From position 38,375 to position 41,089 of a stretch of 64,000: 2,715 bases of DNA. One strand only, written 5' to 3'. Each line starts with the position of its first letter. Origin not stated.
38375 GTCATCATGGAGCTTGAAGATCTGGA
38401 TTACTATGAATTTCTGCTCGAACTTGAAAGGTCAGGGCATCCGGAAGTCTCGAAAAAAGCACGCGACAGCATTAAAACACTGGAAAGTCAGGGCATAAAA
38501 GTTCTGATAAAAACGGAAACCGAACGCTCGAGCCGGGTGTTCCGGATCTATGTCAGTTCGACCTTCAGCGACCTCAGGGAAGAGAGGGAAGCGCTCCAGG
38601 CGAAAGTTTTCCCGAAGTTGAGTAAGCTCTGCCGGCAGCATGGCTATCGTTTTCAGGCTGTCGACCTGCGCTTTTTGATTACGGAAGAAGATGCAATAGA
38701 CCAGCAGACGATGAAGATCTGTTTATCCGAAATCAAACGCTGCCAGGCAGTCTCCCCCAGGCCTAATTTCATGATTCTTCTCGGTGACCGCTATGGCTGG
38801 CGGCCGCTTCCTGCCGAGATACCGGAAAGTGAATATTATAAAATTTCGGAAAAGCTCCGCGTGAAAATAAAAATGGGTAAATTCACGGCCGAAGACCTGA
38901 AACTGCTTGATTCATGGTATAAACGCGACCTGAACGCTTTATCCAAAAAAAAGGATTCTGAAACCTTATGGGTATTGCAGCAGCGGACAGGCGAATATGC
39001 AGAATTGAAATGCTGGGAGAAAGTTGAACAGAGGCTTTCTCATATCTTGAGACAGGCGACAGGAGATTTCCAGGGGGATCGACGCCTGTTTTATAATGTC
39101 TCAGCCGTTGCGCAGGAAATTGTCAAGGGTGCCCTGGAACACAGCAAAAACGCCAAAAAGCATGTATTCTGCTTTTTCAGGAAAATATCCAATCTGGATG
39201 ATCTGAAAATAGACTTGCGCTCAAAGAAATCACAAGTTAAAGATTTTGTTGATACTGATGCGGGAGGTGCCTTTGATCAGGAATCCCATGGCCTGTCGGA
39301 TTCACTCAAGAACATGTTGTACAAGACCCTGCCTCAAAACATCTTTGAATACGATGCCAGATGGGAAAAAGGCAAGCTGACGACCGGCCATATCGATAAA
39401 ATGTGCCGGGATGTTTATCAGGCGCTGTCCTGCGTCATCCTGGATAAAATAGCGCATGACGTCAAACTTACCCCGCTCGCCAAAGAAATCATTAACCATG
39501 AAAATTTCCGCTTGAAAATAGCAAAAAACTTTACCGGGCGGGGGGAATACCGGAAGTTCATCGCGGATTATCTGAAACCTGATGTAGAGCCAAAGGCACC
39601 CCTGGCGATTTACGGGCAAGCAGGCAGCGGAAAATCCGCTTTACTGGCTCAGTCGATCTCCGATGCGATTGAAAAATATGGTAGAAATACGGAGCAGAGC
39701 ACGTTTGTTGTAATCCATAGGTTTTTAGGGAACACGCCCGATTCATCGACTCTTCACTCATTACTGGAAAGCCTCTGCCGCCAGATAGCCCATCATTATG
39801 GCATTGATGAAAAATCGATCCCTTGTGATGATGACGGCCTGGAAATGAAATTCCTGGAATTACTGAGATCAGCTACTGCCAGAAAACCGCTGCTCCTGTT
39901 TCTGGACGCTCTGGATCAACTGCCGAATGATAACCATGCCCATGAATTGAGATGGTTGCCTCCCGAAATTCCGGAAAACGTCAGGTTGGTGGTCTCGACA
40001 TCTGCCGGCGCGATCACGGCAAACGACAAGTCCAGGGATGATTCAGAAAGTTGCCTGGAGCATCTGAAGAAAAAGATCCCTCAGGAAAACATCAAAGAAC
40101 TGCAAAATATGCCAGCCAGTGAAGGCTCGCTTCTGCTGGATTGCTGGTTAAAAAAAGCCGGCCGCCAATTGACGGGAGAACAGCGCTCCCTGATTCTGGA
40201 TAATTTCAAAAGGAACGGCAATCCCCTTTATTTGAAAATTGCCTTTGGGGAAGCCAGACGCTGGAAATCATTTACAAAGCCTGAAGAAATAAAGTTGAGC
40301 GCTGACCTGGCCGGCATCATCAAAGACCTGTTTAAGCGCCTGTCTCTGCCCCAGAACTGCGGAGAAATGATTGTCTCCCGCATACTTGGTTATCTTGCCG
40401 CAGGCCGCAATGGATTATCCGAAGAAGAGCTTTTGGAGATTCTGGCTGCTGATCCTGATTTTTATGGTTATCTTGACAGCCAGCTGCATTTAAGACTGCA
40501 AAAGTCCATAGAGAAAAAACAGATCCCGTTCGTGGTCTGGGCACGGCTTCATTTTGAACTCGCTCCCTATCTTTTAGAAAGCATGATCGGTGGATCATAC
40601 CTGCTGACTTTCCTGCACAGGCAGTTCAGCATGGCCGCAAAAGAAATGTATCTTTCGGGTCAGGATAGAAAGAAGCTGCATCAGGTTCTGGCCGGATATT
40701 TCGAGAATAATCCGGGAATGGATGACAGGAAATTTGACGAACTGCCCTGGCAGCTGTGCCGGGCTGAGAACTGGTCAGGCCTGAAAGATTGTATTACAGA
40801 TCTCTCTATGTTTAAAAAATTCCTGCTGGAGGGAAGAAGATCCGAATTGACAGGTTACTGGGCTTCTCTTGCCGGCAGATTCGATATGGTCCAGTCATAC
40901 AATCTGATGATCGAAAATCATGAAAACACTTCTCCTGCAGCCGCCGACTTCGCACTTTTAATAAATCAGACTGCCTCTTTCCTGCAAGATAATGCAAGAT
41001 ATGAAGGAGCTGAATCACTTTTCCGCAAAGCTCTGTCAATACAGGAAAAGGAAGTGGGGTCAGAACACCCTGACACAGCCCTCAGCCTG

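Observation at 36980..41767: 1595 aa STAND NTPase with an unusual HEAT - DUF4062-like - NACHT - KLC-type TPR architecture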

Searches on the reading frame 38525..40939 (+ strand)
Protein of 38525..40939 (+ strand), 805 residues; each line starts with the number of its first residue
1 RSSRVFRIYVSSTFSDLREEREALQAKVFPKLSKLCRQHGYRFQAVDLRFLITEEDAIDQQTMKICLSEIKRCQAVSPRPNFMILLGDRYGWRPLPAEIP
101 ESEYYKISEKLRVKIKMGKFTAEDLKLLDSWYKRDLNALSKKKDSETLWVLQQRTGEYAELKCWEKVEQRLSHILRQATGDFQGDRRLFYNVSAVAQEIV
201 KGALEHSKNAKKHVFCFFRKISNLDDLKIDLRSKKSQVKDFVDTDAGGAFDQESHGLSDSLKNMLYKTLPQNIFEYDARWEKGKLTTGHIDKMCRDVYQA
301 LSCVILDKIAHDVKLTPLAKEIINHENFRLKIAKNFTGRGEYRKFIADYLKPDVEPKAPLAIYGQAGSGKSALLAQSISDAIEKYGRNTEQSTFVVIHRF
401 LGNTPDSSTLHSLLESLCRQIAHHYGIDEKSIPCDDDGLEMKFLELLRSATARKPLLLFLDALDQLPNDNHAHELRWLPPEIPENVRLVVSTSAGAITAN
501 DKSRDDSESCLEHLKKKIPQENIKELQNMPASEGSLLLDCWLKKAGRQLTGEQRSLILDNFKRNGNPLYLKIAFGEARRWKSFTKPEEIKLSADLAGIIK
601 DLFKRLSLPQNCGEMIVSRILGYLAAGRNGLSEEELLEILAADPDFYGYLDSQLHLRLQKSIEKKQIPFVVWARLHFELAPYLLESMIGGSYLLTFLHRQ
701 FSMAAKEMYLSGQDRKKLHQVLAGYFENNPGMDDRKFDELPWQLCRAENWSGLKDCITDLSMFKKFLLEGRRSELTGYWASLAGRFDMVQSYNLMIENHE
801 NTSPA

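Call 12: find_homologous_proteins(query=window:38525-40939:+, max_evalue=1e-10)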
Query seq(805 aa) (805 aa): 713 proteins with E <= 1e-10 among 8000 candidates; the best 120 are listed.
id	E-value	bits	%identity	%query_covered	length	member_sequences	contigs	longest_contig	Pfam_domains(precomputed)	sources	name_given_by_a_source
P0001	2.5e-218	745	48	90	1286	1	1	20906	PF25168.2,PF23586.3,PF24105.2,PF24805.2,PF25048.2,PF24017.3,PF23342.2,PF13570.14,PF24817.2,PF13191.13,PF23798.2,PF23393.3,PF23609.2,PF20426.5,PF25469.2,PF24883.3,PF05729.19,PF25460.2,PF00400.39,PF11715.17,PF23414.2,PF25178.1,PF23775.2,PF25174.2,PF24814.2,PF23381.2,PF25173.2,PF25171.2,PF12894.14,PF13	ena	-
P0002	3.0e-189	649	45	99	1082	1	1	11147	PF25168.2,PF25174.2,PF24814.2,PF23381.2,PF25173.2,PF13271.12,PF25175.2,PF24817.2,PF13401.13,PF20703.4,PF01637.25,PF13191.13,PF25469.2,PF24883.3,PF05729.19,PF24807.2,PF00400.39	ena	-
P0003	5.3e-186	639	43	99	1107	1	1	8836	PF21325.4,PF13271.12,PF13176.13,PF24885.2,PF13401.13,PF13428.13,PF20703.4,PF01637.25,PF13191.13,PF13374.13,PF25469.2,PF17874.8,PF24883.3,PF00515.35,PF05729.19,PF13424.13,PF13432.13,PF13181.13,PF07719.24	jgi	jgi:Tfp pilus assembly protein PilF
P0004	8.5e-186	638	45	95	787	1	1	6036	PF25469.2,PF24883.3,PF13271.12,PF05729.19,PF13401.13,PF20703.4,PF01637.25,PF13191.13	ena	-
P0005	4.3e-185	636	44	95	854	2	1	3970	PF25469.2,PF13271.12,PF05729.19,PF13401.13,PF20703.4,PF13191.13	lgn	-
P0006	1.6e-184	634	45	95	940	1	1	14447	PF25174.2,PF24814.2,PF23381.2,PF25173.2,PF13271.12,PF25175.2,PF24817.2,PF13401.13,PF20703.4,PF13191.13,PF25469.2,PF24883.3,PF05729.19,PF24807.2,PF00400.39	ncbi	-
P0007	1.5e-183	630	43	99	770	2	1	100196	PF25469.2,PF24883.3,PF13271.12,PF05729.19,PF13401.13,PF20703.4,PF01637.25,PF13191.13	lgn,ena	-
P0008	3.5e-181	623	44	95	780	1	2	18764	PF25469.2,PF24883.3,PF13271.12,PF05729.19,PF13401.13,PF20703.4,PF13191.13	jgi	jgi:hypothetical protein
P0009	1.3e-180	621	45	92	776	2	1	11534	PF25469.2,PF24883.3,PF05729.19,PF13401.13,PF20703.4,PF01637.25,PF13191.13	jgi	-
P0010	6.4e-179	615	44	97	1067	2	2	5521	PF13431.13,PF13271.12,PF13176.13,PF24885.2,PF13401.13,PF13428.13,PF13191.13,PF13374.13,PF07721.21,PF14559.13,PF25469.2,PF17874.8,PF24883.3,PF00515.35,PF05729.19,PF13424.13,PF13432.13,PF13181.13,PF07719.24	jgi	jgi:tetratricopeptide (TPR) repeat protein/thioredoxin-related protein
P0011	1.5e-177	611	44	95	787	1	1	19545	PF24883.3,PF13271.12,PF05729.19,PF20703.4,PF01637.25,PF13191.13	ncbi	-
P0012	4.1e-177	609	43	98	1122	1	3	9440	PF13271.12,PF24885.2,PF01637.25,PF13191.13,PF13374.13,PF25469.2,PF24883.3,PF00515.35,PF05729.19,PF13424.13,PF13181.13,PF07719.24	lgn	-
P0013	7.2e-177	608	43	97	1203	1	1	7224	PF12862.14,PF25469.2,PF17874.8,PF24883.3,PF13271.12,PF05729.19,PF13424.13,PF13401.13,PF20703.4,PF01637.25,PF13191.13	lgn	-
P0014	9.7e-177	608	44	95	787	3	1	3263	PF25469.2,PF24883.3,PF13271.12,PF05729.19,PF20703.4,PF01637.25,PF13191.13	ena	-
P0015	1.2e-176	608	44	95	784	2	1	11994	PF25469.2,PF24883.3,PF13271.12,PF05729.19,PF20703.4,PF01637.25,PF13191.13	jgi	-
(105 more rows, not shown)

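Call 26: search_solved_structures(query=window:38525-40939:+, max_evalue=1, show_alignments=3)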
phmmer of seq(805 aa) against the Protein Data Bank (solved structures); distinct sequences matched with E-value up to 1: 1.
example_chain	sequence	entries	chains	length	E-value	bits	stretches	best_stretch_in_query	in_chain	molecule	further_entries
11gz_A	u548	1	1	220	8.3e-11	44.2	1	4-106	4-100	Telomerase protein component 1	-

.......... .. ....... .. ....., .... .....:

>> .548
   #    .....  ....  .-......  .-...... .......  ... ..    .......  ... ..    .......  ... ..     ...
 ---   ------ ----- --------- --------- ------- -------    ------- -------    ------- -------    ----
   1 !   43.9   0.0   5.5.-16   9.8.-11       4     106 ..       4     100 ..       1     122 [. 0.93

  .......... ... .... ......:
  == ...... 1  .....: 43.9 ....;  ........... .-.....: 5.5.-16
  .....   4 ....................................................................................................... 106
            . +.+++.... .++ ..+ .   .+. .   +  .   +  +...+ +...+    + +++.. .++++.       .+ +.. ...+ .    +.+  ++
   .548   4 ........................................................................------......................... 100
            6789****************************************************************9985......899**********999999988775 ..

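Call 37: find_related_loci(query=A1, collection=genome_contigs, flank=10000)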
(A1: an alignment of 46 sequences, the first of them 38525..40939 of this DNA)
Query A1 (805 aa) in genome_contigs; peptide patterns used: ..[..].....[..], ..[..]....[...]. (x = any residue, [..] = any of these).
556 stretches matched a pattern; 537 encode a relative of the query (tblastn E <= 1e-3); the best 80 are kept; 78 distinct loci.
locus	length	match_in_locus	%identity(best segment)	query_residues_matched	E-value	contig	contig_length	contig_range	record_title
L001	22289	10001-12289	43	1-797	0e+0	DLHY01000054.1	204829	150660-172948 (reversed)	MAG TPA_asm: Chloracidobacterium sp. UBA7656 UBA7656_contig_621, whole genome shotgun sequence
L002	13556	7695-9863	44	3-765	0e+0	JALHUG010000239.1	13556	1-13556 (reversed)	MAG: Dehalococcoidia bacterium isolate PFL44 seq_3568486, whole genome shotgun sequence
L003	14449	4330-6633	45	1-787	0e+0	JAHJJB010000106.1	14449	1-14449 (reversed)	MAG: Proteobacteria bacterium isolate Modern_marine_rock_biofilm.mb.18 Modern_marine_rock.mb.18_k141_308088, whole genom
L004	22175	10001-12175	43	2-765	0e+0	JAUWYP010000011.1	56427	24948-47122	MAG: Dehalococcoidia bacterium isolate CSMAG_2713 CSMAG_2713_k141_2222_length_56427_cov_36.3018, whole genome shotgun se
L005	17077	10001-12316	43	2-758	0e+0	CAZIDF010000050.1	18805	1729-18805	MAG TPA_asm: uncultured Eubacteriales bacterium isolate SRP185410_co2_332 genome assembly, contig: NODE_3521_length_1880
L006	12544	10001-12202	42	1-798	0e+0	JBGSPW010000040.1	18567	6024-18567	MAG: Thermoflexales bacterium isolate JTS-AC314 k141_4266892, whole genome shotgun sequence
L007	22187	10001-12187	44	1-775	0e+0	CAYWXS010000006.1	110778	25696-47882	MAG TPA_asm: uncultured Anaerolinea sp. isolate SRP284006_co1_157 genome assembly, contig: NODE_175_length_110778_cov_10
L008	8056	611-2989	39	1-797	0e+0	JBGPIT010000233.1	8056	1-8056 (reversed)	MAG: Candidatus Binatia bacterium isolate OBJ_0618_7090110_327 k141_6376356_length_8056_cov_18.7579, whole genome shotgu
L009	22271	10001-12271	41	2-804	0e+0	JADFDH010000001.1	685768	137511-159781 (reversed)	MAG: Methanobacterium sp. isolate QR_Bin.13 NODE_1_length_685768_cov_53.2425, whole genome shotgun sequence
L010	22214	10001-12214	43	2-764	2e-180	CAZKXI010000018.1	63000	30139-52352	MAG TPA_asm: uncultured Eubacteriales bacterium isolate binchicken_co66_49 genome assembly, contig: NODE_872_length_6300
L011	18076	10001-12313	42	1-767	6e-180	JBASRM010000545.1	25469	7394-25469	MAG: Blastocatellia bacterium isolate MFD13521_ilm_asm_bin21 k127_337631, whole genome shotgun sequence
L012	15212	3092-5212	43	1-769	2e-177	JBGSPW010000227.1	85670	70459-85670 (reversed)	MAG: Thermoflexales bacterium isolate JTS-AC314 k141_3575027, whole genome shotgun sequence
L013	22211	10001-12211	43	1-765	2e-177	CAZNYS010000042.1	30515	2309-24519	MAG TPA_asm: uncultured Rikenellaceae bacterium isolate binchicken_co228_25 genome assembly, contig: NODE_1850_length_30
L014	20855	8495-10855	41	1-767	3e-177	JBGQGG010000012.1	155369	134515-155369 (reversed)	MAG: Pyrinomonadaceae bacterium isolate OBJ2_061818_090_33 k141_58723_length_155369_cov_31.1989, whole genome shotgun se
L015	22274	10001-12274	41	1-797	4e-177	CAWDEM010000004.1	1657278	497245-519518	MAG: Ignavibacteriota bacterium isolate MFD05942.bin.1.74 genome assembly, contig: contig_3312, whole genome shotgun seq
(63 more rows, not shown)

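Call 56: predict_structure(alignment_id=A1)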
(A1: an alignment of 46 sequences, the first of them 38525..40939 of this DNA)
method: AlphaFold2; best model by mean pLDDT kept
length: 805 residues; sequences in the alignment: 46
mean_pLDDT: 85.7   pTM: 0.85
mean pLDDT of the five models: 85.7, 85.6, 84.2, 83.1, 82.6
residues with pLDDT >= 90: 410; 70-90: 284; 50-70: 96; < 50: 15
segments of 3 or more residues with pLDDT < 50: 497-503, 802-805
pLDDT, mean of each block of 10 residues (from residue 1): 71 82 91 88 78 62 74 67 90 90 96 96 96 95 86 88 89 93 84 88 78 92 71 68 83 90 94 94 89 96 88 80 92 88 96 91 93 96 79 87 85 95 95 92 97 95 83 88 96 68 57 94 96 95 93 96 94 93 92 95 91 91 92 90 91 73 68 82 78 86 93 91 89 77 88 81 71 69 64 62 44
secondary structure, 60 per line:
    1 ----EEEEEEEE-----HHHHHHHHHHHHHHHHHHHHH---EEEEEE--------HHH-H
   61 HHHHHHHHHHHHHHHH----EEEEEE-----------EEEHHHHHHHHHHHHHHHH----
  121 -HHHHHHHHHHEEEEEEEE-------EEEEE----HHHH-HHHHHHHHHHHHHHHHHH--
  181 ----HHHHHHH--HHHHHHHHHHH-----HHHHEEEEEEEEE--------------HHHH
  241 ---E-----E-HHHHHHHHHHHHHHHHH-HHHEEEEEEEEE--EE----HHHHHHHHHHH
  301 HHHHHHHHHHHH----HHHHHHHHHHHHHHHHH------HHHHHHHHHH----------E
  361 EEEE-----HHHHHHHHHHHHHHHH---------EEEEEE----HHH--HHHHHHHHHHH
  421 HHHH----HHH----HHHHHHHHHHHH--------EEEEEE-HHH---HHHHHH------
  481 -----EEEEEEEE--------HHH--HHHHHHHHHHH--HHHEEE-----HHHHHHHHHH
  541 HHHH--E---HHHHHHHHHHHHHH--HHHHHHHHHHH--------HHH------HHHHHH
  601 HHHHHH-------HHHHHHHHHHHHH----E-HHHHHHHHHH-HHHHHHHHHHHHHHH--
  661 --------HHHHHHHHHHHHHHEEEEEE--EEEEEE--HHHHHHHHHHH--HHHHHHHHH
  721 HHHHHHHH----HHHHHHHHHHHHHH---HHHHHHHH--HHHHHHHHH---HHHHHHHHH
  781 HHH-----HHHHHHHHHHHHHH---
elements in order (helices of 4 or more, strands of 3 or more residues): E5-12 H18-38 E42-47 H60-76 E81-86 E98-100 H101-116 H122-131 E132-139 E147-151 H156-159 H161-178 H185-191 H194-204 H210-213 E214-222 H237-240 H252-268 E273-281 H290-312 H317-333 H340-349 E360-364 H370-385 E395-400 H410-424 H436-447 E456-461 H469-474 E486-493 H507-517 E523-525 H531-544 H551-564 H567-577 H595-606 H614-626 H633-642 H644-658 H669-682 E683-688 E691-696 H699-709 H712-728 H733-746 H750-757 H760-768 H772-783 H789-802

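Call 59: fold_search(model_id=the predicted structure, library=pdb)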
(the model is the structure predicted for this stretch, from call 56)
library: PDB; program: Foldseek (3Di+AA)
matches with E <= 10: 1267; with E <= 0.001: 123
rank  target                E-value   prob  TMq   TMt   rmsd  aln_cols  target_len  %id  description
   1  3j2t_A                1.6e-07  1.00  0.19  0.14  19.3       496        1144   16  An improved model of the human apoptosome (released 2013-04-10)
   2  3shf                  2.9e-07  1.00  0.26  0.20  10.9       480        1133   15  Crystal structure of the R265S mutant of full-length murine Apaf-1 (released 2011-08-24)
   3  2v1u_A                5.4e-07  1.00  0.23  0.42  12.1       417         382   15  STRUCTURE OF THE AEROPYRUM PERNIX ORC1 PROTEIN IN COMPLEX WITH DNA (released 2007-09-18)
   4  7jgr_D                6.5e-07  1.00  0.21  0.34  15.6       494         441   12  Structure of Drosophila ORC bound to DNA (84 bp) and Cdc6 (released 2020-09-09)
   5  5uj7_D                7.5e-07  1.00  0.21  0.39  14.8       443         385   13  Structure of the active form of human Origin Recognition Complex ATPase motor module, complex subunitS 1, 4, 5 (released 2017-02-08)
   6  2a5y_B                7.5e-07  1.00  0.23  0.34  25.9       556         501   12  Structure of a CED-4/CED-9 complex (released 2005-10-11)
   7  2qby_A                8.6e-07  1.00  0.24  0.46  12.3       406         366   13  Crystal structure of a heterodimer of Cdc6/Orc1 initiators bound to origin DNA (from S. solfataricus) (released 2007-09-11)
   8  1z6t_B                9.5e-07  1.00  0.34  0.44  10.4       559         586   14  Structure of the apoptotic protease-activating factor 1 bound to ADP (released 2005-04-19)
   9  2qby_B                1.8e-06  1.00  0.26  0.49  11.3       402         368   15  Crystal structure of a heterodimer of Cdc6/Orc1 initiators bound to origin DNA (from S. solfataricus) (released 2007-09-11)
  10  8bob_C                1.9e-06  1.00  0.28  0.48   9.9       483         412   13  Structural basis for negative regulation of the maltose system (released 2023-10-18)
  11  4kxf_L                2.8e-06  1.00  0.26  0.24   9.3       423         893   15  Crystal structure of NLRC4 reveals its autoinhibition mechanism (released 2013-07-24)
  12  4kxf_H                3.3e-06  1.00  0.25  0.22  11.1       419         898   13  Crystal structure of NLRC4 reveals its autoinhibition mechanism (released 2013-07-24)
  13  7jk6_D                5.0e-06  1.00  0.21  0.34  15.7       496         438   12  Structure of Drosophila ORC in the active conformation (released 2020-09-09)
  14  4kxf_D                5.3e-06  1.00  0.25  0.23  12.6       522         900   13  Crystal structure of NLRC4 reveals its autoinhibition mechanism (released 2013-07-24)
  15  4m9s_A                7.7e-06  1.00  0.22  0.31  21.9       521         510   12  crystal structure of CED-4 bound CED-3 fragment (released 2013-10-23)
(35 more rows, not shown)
